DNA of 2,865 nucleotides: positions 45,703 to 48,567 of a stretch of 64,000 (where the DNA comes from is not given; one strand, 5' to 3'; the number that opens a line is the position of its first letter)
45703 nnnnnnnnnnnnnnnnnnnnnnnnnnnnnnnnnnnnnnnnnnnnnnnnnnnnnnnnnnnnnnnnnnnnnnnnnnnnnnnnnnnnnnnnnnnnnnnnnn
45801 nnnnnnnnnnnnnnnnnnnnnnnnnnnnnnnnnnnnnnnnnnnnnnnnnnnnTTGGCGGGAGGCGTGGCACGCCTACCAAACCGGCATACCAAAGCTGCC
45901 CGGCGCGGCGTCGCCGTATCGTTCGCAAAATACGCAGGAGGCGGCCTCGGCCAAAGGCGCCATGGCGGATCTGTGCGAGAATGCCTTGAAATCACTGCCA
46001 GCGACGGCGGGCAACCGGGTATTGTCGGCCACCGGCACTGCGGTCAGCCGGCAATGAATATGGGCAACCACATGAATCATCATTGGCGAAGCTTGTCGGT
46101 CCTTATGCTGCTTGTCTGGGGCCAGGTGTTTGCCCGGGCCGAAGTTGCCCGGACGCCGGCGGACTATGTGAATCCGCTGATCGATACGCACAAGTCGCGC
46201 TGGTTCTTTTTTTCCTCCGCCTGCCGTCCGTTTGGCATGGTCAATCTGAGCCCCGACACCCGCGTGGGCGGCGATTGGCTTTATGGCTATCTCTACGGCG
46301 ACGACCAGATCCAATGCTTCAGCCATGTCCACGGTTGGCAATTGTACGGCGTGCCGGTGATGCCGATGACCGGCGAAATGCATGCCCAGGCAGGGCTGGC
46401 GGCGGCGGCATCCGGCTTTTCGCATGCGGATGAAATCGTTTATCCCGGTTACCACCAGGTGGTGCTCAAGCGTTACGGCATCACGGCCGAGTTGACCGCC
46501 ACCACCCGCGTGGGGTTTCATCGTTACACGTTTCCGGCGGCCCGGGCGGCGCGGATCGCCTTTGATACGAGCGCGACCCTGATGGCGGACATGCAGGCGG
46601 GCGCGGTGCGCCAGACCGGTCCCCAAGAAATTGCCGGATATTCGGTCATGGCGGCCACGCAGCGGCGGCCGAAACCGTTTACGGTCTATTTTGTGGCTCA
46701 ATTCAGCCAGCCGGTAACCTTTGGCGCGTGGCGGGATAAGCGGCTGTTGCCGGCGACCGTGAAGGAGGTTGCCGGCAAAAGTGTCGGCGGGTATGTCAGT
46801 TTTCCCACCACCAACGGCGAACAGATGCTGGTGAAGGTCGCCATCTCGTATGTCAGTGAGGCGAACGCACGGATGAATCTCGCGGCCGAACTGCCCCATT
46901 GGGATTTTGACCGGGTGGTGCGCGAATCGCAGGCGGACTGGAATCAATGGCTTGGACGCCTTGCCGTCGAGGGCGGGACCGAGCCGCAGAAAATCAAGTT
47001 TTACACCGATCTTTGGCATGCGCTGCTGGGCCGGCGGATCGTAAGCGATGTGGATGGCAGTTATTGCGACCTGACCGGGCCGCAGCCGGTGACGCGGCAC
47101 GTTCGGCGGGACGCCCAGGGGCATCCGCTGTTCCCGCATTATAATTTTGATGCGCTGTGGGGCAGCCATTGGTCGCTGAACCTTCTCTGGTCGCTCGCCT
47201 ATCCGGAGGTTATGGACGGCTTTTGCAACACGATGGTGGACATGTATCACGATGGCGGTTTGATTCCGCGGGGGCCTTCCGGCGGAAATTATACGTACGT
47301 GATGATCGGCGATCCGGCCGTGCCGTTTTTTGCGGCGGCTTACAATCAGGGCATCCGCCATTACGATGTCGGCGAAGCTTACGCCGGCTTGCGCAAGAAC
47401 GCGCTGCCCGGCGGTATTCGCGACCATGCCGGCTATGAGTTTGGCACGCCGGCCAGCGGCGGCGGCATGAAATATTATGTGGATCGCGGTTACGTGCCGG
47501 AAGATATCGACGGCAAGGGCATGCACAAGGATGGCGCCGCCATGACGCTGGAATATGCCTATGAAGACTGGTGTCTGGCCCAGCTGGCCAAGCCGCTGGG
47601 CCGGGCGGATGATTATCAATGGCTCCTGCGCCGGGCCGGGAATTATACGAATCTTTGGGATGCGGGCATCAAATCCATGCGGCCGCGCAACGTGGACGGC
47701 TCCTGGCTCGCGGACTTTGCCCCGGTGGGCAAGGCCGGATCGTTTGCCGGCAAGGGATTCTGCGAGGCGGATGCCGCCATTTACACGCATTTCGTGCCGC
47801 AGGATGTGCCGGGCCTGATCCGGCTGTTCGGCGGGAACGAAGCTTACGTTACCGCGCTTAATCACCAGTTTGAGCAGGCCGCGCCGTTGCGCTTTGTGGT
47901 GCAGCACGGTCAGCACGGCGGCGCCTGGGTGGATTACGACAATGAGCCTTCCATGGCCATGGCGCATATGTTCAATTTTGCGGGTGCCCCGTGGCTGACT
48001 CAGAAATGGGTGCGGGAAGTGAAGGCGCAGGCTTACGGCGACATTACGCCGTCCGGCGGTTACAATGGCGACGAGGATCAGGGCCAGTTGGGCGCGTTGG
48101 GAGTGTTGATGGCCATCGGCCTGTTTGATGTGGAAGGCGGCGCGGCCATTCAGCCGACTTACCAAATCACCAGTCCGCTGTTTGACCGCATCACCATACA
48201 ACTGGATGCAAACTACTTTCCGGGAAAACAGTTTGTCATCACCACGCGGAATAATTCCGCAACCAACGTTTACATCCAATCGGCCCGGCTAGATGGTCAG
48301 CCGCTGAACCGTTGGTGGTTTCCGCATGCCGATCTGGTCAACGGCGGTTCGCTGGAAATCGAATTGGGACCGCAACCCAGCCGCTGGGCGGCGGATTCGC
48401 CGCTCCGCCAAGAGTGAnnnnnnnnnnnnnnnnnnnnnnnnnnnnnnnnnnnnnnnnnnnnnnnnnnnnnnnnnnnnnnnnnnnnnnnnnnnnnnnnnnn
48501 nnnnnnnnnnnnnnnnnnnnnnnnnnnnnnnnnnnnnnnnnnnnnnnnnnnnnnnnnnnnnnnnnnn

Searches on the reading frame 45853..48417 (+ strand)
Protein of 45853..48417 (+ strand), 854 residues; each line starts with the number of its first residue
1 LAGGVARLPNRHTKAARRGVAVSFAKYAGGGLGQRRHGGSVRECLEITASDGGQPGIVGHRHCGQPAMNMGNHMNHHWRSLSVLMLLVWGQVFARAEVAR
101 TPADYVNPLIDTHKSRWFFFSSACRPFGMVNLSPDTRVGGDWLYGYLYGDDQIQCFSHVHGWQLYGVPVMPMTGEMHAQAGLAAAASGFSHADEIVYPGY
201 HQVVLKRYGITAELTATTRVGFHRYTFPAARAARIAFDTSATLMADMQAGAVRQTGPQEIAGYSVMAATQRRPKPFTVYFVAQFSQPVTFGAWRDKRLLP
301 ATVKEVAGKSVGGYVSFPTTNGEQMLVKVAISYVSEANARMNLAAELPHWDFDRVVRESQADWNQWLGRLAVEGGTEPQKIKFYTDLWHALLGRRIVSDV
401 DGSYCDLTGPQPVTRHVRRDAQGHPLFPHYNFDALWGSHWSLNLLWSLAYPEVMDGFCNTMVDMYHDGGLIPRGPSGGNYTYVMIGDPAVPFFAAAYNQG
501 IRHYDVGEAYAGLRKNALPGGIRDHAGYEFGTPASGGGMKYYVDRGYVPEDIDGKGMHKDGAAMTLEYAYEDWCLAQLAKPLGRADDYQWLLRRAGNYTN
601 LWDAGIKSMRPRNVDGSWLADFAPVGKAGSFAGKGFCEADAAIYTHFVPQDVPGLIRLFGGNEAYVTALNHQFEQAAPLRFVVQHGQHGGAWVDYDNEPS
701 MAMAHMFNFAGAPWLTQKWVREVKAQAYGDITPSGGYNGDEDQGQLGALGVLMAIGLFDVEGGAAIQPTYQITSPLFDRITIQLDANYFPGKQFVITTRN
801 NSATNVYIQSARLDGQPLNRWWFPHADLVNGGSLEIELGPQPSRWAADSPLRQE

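Call 17: search_protein_families(library=pfam, proteins=[window:45853-48417:+], max_evalue=0.001)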
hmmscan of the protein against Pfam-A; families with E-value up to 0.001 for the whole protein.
window:45853-48417:+ (854 aa): 2 families
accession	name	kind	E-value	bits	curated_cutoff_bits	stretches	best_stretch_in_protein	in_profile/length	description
PF07971.18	Glyco_hydro_92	-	1.3e-136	456.7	24.6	1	338-839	1-463/464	Glycosyl hydrolase family 92 catalytic domain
PF17678.7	Glyco_hydro_92N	-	1.3e-61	208.9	34.5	1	105-332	1-236/236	Glycosyl hydrolase family 92 N-terminal domain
